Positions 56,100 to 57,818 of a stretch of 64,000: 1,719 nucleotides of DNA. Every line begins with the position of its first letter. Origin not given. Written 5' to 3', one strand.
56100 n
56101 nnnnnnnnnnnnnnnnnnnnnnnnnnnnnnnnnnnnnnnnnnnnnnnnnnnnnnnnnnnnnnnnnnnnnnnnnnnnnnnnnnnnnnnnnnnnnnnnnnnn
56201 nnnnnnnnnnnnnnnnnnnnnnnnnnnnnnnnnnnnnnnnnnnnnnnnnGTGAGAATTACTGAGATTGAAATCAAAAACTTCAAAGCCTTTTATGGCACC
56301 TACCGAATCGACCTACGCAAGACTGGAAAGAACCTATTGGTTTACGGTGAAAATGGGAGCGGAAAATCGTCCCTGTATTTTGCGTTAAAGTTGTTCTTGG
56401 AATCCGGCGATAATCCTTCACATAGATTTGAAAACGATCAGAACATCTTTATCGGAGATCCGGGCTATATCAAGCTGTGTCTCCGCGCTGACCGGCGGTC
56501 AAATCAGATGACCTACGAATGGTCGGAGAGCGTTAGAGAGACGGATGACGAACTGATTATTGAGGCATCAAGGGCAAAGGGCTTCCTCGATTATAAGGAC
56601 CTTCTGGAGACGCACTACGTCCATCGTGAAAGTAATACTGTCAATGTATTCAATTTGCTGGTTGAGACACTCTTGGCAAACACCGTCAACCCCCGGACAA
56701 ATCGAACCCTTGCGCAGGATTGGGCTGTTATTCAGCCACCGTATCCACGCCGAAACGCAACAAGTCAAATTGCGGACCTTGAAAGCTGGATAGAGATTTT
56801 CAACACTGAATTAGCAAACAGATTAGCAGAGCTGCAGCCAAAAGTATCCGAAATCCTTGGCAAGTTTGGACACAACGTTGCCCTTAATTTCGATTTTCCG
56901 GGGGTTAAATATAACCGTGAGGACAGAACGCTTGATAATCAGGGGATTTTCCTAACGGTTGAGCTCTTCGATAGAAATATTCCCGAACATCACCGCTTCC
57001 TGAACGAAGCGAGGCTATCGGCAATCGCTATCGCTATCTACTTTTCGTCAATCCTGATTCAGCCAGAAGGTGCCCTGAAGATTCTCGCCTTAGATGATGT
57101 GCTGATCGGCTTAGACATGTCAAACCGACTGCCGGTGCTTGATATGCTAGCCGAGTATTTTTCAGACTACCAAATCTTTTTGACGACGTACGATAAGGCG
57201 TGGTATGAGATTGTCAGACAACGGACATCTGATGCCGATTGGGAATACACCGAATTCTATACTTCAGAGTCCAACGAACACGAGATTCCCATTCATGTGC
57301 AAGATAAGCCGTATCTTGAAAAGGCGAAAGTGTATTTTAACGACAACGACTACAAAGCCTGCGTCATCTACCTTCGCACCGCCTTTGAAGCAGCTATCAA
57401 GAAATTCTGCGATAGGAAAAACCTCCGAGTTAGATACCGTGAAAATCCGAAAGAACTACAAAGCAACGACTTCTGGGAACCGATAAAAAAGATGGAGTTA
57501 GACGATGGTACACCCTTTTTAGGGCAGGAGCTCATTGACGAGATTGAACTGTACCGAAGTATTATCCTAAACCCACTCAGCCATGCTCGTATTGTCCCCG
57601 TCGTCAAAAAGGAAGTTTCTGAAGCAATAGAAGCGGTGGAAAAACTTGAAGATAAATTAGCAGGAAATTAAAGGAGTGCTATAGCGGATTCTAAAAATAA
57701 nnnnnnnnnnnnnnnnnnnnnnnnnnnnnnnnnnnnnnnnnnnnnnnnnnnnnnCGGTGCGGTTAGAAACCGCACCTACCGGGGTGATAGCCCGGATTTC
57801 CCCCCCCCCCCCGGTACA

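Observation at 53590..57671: TIR-TPR protein carrying a Type IIG-style DNA target-recognition domain, coupled to an ABC/SMC-like ATPase: candidate novel sequence- or methylation-sensing defense module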

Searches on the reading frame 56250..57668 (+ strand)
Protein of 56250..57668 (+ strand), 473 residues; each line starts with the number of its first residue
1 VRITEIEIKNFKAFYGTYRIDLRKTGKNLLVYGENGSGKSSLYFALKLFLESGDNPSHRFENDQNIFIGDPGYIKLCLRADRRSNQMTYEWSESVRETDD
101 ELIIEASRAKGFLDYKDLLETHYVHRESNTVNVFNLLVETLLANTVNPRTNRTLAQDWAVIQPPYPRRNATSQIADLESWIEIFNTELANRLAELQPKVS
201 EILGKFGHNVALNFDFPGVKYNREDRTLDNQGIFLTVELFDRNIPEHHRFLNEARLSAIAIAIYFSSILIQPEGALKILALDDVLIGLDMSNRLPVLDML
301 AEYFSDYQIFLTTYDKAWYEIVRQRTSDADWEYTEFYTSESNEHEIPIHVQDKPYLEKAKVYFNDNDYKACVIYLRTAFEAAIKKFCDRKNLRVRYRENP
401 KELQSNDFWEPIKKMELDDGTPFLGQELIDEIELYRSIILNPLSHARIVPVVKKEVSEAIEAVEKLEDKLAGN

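Call 7: search_protein_families(library=pfam, proteins=[window:56250-57668:+], max_evalue=0.01)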
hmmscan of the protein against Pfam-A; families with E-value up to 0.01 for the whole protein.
window:56250-57668:+ (473 aa): 7 families
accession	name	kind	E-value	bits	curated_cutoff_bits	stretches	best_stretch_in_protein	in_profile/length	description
PF02463.25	SMC_N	-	9.2e-12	45.3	40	1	3-321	2-204/220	RecF/RecN/SMC N terminal domain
PF13476.12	AAA_23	-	6.2e-10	40.5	27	1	6-106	2-107/201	AAA domain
PF13175.12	AAA_15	-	1.8e-09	38.1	32.1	1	1-55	1-52/374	AAA ATPase domain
PF13555.12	AAA_29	-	3.6e-05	23.9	27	1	4-49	2-45/61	P-loop containing region of AAA domain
PF13304.12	AAA_21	-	0.0022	18.5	27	0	31-63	4-34/304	AAA domain, putative AbiEii toxin, Type IV TA system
PF11398.14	DUF2813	-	0.0022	17.9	21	1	1-63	1-58/372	Protein of unknown function (DUF2813)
PF13514.12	AAA_27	-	0.0046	17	22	1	1-49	1-49/206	AAA domain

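Call 8: search_protein_families(library=padloc, proteins=[window:56250-57668:+], max_evalue=0.01)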
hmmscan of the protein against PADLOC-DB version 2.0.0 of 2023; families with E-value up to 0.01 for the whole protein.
window:56250-57668:+ (473 aa): 89 families (the best 25 are shown)
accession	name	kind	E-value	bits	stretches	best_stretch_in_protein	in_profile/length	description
PDLC04135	mad3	-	1.7e-11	42.3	1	2-316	1-324/374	mads_3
PDLC03859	LmuB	-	1.2e-10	39.3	2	1-83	3-86/611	-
PDLC02979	AriA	-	2.4e-10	38.8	1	1-73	1-73/373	-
PDLC02730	PbeC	-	7.8e-10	36.1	1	1-50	1-51/651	PbeC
PDLC02335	AbiLi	-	2.5e-07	28.1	1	3-53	50-103/326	AbiLi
PDLC00070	GajA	-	2.9e-07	27.5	1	1-63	1-59/596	AAA ATPase domain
PDLC02714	PbeC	-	3.9e-07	27.3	1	1-47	1-49/651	PbeC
PDLC02750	PbeC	-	5.6e-07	26.5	1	1-66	1-66/629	PbeC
PDLC02709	PbeC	-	9.7e-07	25.7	1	1-59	1-61/661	PbeC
PDLC02739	PbeC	-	1.6e-06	25.1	1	1-46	1-48/644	PbeC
PDLC00091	GajA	-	3.1e-06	24.3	1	1-59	1-55/627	AAA ATPase domain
PDLC03878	NsnB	-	3.2e-06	25.2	1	3-94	2-88/345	-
PDLC03865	LmuB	-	4.6e-06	23.1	1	1-45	1-50/1007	-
PDLC00298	PtuA1|PtuA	-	5.4e-06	23.7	1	1-46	1-43/423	AAA ATPase domain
PDLC00069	GajA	-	1.1e-05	22.1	1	1-55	1-52/687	AAA ATPase domain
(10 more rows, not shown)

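Call 31: search_solved_structures(query=window:56253-57668:+, max_evalue=0.1)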
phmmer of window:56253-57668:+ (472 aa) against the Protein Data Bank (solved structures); distinct sequences matched with E-value up to 0.1: 7.
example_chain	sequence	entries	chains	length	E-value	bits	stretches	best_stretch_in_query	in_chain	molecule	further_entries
6qpw_C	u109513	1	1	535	0.005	18.8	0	4-64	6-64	Structural maintenance of chromosomes protein 3,Structural maintenance of chromosomes prot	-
3zgx_A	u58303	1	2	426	0.028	16.3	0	252-318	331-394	CHROMOSOME PARTITION PROTEIN SMC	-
5xg3_A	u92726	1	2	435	0.052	15.5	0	252-318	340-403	Chromosome partition protein Smc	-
6zz6_B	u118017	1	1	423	0.065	15.2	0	4-64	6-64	Structural maintenance of chromosomes protein 3,Structural maintenance of chromosomes prot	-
9wfu_A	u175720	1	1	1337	0.072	15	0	23-45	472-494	ABC transporter D family member 1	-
9wfg_A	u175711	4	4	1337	0.072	15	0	23-45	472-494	ABC transporter D family member 1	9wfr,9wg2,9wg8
3qku_A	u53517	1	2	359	0.094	14.6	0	3-46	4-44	DNA double-strand break repair rad50 ATPase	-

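Call 50: find_homologous_proteins(query=window:56253-57668:+, max_evalue=0.00001)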
Query window:56253-57668:+ (472 aa): 4793 proteins with E <= 0.00001 among 8000 candidates; the best 120 are listed.
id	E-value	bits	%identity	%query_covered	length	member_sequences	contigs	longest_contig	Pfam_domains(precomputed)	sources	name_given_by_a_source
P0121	0.0e+0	1070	100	100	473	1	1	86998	PF13175.13,PF13476.13,PF13555.13,PF02463.26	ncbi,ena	-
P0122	3.1e-284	961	91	100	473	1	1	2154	PF13175.13,PF13476.13,PF13555.13,PF02463.26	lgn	-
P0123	8.0e-278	940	89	100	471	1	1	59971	PF13175.13,PF13476.13,PF02463.26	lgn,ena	-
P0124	8.3e-278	940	88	100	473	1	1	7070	PF13175.13,PF13476.13,PF13555.13,PF02463.26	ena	-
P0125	1.2e-277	939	88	100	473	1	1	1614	PF13175.13,PF13476.13,PF13555.13,PF02463.26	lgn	-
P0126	2.7e-276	935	88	100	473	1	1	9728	PF13175.13,PF13476.13,PF02463.26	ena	-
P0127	5.2e-273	924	86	100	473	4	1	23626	PF13175.13,PF13476.13,PF13555.13,PF02463.26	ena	-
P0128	9.5e-272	920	86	100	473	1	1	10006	PF13175.13,PF13476.13,PF13555.13,PF02463.26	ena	-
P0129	2.3e-270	915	87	100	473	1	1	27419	PF13175.13,PF13476.13,PF13555.13,PF02463.26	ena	-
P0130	3.3e-270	915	87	100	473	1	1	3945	PF13175.13,PF13476.13,PF02463.26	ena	-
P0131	8.4e-269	910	85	100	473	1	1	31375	PF13175.13,PF13476.13,PF13555.13,PF02463.26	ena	-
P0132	4.5e-267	904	86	100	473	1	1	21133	PF13175.13,PF13476.13,PF13555.13,PF02463.26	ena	-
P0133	1.5e-266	902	85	100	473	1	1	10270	PF13175.13,PF13476.13,PF13555.13,PF02463.26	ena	-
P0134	5.7e-266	901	86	100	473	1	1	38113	PF13175.13,PF13476.13,PF02463.26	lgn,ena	-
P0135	4.2e-265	898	85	100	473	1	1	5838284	PF13175.13,PF13476.13,PF13555.13,PF02463.26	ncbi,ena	-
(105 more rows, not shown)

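Call 52: search_protein_families(library=ncbifam, proteins=[window:56253-57668:+], max_evalue=0.01)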
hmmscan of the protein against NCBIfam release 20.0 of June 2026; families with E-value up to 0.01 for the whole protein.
window:56253-57668:+ (472 aa): 7 families
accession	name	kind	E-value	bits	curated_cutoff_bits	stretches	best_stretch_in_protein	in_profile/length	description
TIGR00611.2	recf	equivalog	1.4e-06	27.8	172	0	2-71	1-64/339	DNA replication/repair protein RecF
NF053563.1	Rkd4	equivalog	0.00012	20.4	860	1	1-45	2-43/747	arcadin-4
NF003034.1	PRK03918.1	equivalog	0.00037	18.6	700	1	1-49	2-49/878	DNA double-strand break repair ATPase Rad50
TIGR02169.1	SMC_prok_A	equivalog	0.00089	17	729.4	1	2-44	2-42/1165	chromosome segregation protein SMC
TIGR00618.1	sbcc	subfamily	0.0011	17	478.5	1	2-42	3-44/1043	exonuclease subunit SbcC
NF045998.1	cleave_ABC_plasm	equivalog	0.0029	15.9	500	1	2-47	466-515/673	Mbov_0121 family peptidase domain-containing ABC transporter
TIGR03185.1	DNA_S_dndD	equivalog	0.0065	15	245.85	1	2-49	3-52/650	DNA sulfur modification protein DndD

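Call 72: predict_structure(alignment_id=A3)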
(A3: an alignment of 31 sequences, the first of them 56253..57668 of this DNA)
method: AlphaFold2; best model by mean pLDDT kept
length: 472 residues; sequences in the alignment: 31
mean_pLDDT: 46.2   pTM: 0.36
mean pLDDT of the five models: 46.2, 45.6, 39.6, 38.0, 36.6
residues with pLDDT >= 90: 0; 70-90: 57; 50-70: 107; < 50: 308
segments of 3 or more residues with pLDDT < 50: 1-148, 159-173, 205-209, 225-227, 229-291, 301-352, 395-400, 441-449
pLDDT, mean of each block of 10 residues (from residue 1): 32 32 31 27 36 34 26 24 26 30 35 33 26 36 46 49 37 51 59 58 51 56 53 44 38 40 38 37 39 50 45 42 38 27 29 72 75 74 69 49 62 67 74 68 43 80 82 58
secondary structure, 60 per line:
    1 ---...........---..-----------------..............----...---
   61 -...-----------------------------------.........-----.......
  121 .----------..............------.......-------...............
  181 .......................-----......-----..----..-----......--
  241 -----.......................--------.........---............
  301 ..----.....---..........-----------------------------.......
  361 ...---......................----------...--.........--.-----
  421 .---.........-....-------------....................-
elements in order: H4-14 H37-50 H100-108 H114-121 H132-143 H153-158 H166-203 E209-214 E233-238 H246-268 E277-281 H282-285 H289-302 E307-311 H315-324 H354-363 H367-388 H404-412 H425-433 H435-438 H452-471

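Call 76: fold_search(model_id=the predicted structure, library=pdb)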
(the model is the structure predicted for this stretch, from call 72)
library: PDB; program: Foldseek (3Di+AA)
matches with E <= 10: 249; with E <= 0.001: 0
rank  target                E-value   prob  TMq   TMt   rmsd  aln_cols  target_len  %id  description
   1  1o3u                  5.1e-02  1.00  0.19  0.68   4.9       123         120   18  Crystal structure of an hepn domain protein (tm0613) from thermotoga maritima at 1.75 A resolution (released 2003-04-22)
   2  2hsb                  5.1e-02  1.00  0.20  0.65   3.2       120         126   18  Crystal structure of a hepn domain containing protein (af_0298) from archaeoglobus fulgidus at 1.95 A resolution (released 2006-08-15)
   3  2q00_A                6.7e-02  1.00  0.19  0.64   5.9       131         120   18  Crystal structure of the P95883_SULSO protein from Sulfolobus solfataricus. NESG target SsR10. (released 2007-05-29)
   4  2q00_B                8.3e-02  1.00  0.19  0.63   4.7       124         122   19  Crystal structure of the P95883_SULSO protein from Sulfolobus solfataricus. NESG target SsR10. (released 2007-05-29)
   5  1ufb_A                1.3e-01  0.99  0.19  0.63   3.6       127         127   13  Crystal structure of TT1696 from Thermus thermophilus HB8 (released 2003-11-28)
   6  1wol                  1.4e-01  0.99  0.18  0.62   3.5       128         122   10  Crystal Structure of ST0689, an archaeal HEPN homologue (released 2005-11-22)
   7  1xex_B                1.4e-01  0.90  0.18  0.41   5.8       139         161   14  Structural biochemistry of ATP-driven dimerization and DNA stimulated activation of SMC ATPases. (released 2004-12-07)
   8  5h68_A                1.5e-01  0.90  0.16  0.23   6.4       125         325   23  Crystal structure of an engaged dimer of the Geobacillus stearothermophilus SMC head domain (released 2017-03-15)
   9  5xg3_A                2.0e-01  0.63  0.18  0.22  17.5       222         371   15  Crystal structure of the ATPgS-engaged Smc head domain with an extended coiled coil bound to the C-terminal domain of  (released 2017-06-07)
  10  2jpu_MODEL_1_A        3.1e-01  0.96  0.19  0.58   3.9       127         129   18  solution structure of NESG target SsR10, Orf c02003 protein (released 2007-07-03)
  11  6m6w_H                3.6e-01  0.89  0.19  0.58   4.1       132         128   16  Crystal structure the toxin-antitoxin MntA-HpeT mutant-Y104A (released 2020-09-30)
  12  9ca3_D                4.0e-01  0.12  0.11  0.18  17.3       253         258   11  Crystal structure of MarE C280S in complex with cyanide bound heme and its native substrate, beta-methyl-L-tryptophan (released 2025-04-02)
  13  8jbb_B                4.5e-01  0.77  0.17  0.17   9.8       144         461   15  Crystal Structure of the Csm6 from Thermus thermophilus HB8 in complex with A2>p (released 2023-12-13)
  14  1orj_C                5.9e-01  0.35  0.13  0.40   5.9       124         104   17  FLAGELLAR EXPORT CHAPERONE (released 2003-09-16)
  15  9ca3_A                6.2e-01  0.08  0.10  0.16  17.3       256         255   10  Crystal structure of MarE C280S in complex with cyanide bound heme and its native substrate, beta-methyl-L-tryptophan (released 2025-04-02)
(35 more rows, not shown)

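Call 87: search_dna_similar(query=window:56253-57668:+, collection=plasmids, mode=protein, max_evalue=0.00001, max_rows=15)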
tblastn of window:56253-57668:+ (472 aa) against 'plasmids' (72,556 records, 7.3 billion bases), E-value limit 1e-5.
Records with a match: 3; places in all: 3; records where one place covers at least 80% of the query: 3.
Best place of each record, by identity: <60% 3.
By first word of the organism name: Nostoc 1; Prevotella 1; Thiospirochaeta 1.
By predicted mobility (MOB-suite, as given by PLSDB): non-mobilizable 2; conjugative 1.
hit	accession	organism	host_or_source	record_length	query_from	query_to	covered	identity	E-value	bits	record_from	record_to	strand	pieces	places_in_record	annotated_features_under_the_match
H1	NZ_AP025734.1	Nostoc cf. commune SO-36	-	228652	1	469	99%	47.6%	7e-136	439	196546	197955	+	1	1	AAA family ATPase | TaqI-like C-terminal specificity domain-containing protein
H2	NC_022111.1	Prevotella sp. oral taxon 299 str. F0039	Homo sapiens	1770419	2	465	98%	27.4%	3e-33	141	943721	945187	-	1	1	none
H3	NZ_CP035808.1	Thiospirochaeta perfilievii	cell culture,Thiodendron" bacterial ...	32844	1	462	98%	27.2%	2e-26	120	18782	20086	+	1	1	ATP-binding protein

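Call 88: get_annotated_region(hit=H1, flank=12000)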
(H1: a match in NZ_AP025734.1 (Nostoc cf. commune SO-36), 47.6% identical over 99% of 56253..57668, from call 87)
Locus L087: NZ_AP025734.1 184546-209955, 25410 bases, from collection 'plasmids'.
description: Nostoc cf. commune SO-36 plasmid pANSO36B, complete sequence
organism: Nostoc cf. commune SO-36 (NCBI taxid 449208)
taxonomy: Bacteria; Cyanobacteriota; Cyanophyceae; Nostocales; Nostocaceae; Nostoc; Nostoc commune; Nostoc cf. commune SO-36
host: -; source: -; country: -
typing (MOB-suite, as given by PLSDB): conjugative; relaxase MOBP; mating-pair formation MPF_T
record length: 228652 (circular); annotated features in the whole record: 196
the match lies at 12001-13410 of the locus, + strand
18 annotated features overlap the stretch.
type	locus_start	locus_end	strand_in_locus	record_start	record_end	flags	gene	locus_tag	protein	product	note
CDS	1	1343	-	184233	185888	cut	-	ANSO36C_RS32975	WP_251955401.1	IS1634 family transposase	-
CDS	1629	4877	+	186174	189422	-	-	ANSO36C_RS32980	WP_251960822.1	hypothetical protein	-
CDS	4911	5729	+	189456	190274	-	-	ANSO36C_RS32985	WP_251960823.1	hypothetical protein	-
CDS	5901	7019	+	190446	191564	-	-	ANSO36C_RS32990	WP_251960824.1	hypothetical protein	-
CDS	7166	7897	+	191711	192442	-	-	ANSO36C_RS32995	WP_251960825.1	hypothetical protein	-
CDS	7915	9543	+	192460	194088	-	-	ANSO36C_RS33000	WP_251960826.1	TrbI/VirB10 family protein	-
CDS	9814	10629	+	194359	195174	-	-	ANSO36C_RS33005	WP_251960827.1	hypothetical protein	-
CDS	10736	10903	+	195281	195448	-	-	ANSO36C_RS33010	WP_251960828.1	hypothetical protein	-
CDS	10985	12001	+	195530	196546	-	-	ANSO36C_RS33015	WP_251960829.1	TaqI-like C-terminal specificity domain-containing protein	-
CDS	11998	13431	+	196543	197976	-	-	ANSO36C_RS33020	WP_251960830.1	AAA family ATPase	-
CDS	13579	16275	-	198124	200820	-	-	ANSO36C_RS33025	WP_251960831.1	ATP-binding protein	-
CDS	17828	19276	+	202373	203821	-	-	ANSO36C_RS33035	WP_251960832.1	AAA family ATPase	-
CDS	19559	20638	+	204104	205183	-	-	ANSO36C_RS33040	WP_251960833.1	hypothetical protein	-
CDS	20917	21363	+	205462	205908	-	-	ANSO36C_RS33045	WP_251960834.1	DUF1257 domain-containing protein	-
CDS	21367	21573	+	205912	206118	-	-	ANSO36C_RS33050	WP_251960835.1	DUF2997 domain-containing protein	-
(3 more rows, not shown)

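Call 89: get_annotated_region(hit=H3, flank=8000)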
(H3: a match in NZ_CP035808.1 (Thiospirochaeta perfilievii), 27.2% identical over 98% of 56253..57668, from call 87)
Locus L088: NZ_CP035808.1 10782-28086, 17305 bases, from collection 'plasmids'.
description: Thiospirochaeta perfilievii strain P plasmid pSpe, complete sequence
organism: Thiospirochaeta perfilievii (NCBI taxid 252967)
taxonomy: Bacteria; Spirochaetota; Spirochaetia; Spirochaetales; Spirochaetaceae; Thiospirochaeta; Thiospirochaeta perfilievii
host: -; source: cell culture,Thiodendron" bacterial sulfur mat from mineral sulfide spring; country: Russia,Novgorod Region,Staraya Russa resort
typing (MOB-suite, as given by PLSDB): non-mobilizable
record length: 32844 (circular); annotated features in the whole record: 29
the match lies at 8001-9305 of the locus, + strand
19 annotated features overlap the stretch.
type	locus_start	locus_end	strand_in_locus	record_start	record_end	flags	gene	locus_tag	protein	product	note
CDS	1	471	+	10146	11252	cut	-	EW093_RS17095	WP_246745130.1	DNA cytosine methyltransferase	GO:0006304 - DNA modification [Evidence IEA]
CDS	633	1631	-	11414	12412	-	-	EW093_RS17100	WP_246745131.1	PDDEXK nuclease domain-containing protein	-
CDS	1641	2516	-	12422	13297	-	-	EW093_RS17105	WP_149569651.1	hypothetical protein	-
CDS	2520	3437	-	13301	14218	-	-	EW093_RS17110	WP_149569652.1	AAA family ATPase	-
CDS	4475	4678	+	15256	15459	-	-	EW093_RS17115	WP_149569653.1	helix-turn-helix transcriptional regulator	-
CDS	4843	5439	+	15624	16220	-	-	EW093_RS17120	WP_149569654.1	recombinase family protein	GO:0006310 - DNA recombination [Evidence IEA]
CDS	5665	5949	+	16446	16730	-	-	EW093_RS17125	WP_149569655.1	hypothetical protein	-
CDS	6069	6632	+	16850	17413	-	-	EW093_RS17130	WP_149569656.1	hypothetical protein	-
CDS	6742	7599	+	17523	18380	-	-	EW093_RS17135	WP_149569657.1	hypothetical protein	-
CDS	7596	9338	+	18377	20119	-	-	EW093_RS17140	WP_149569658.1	ATP-binding protein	-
CDS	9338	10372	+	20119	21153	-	-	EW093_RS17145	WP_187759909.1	BT4734/BF3469 family protein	-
CDS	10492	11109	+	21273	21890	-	-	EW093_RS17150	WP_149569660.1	hypothetical protein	-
CDS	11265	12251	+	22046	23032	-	-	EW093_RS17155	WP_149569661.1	reverse transcriptase domain-containing protein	-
CDS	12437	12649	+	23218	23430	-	-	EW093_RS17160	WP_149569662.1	hypothetical protein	-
CDS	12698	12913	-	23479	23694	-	-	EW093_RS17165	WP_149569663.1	hypothetical protein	-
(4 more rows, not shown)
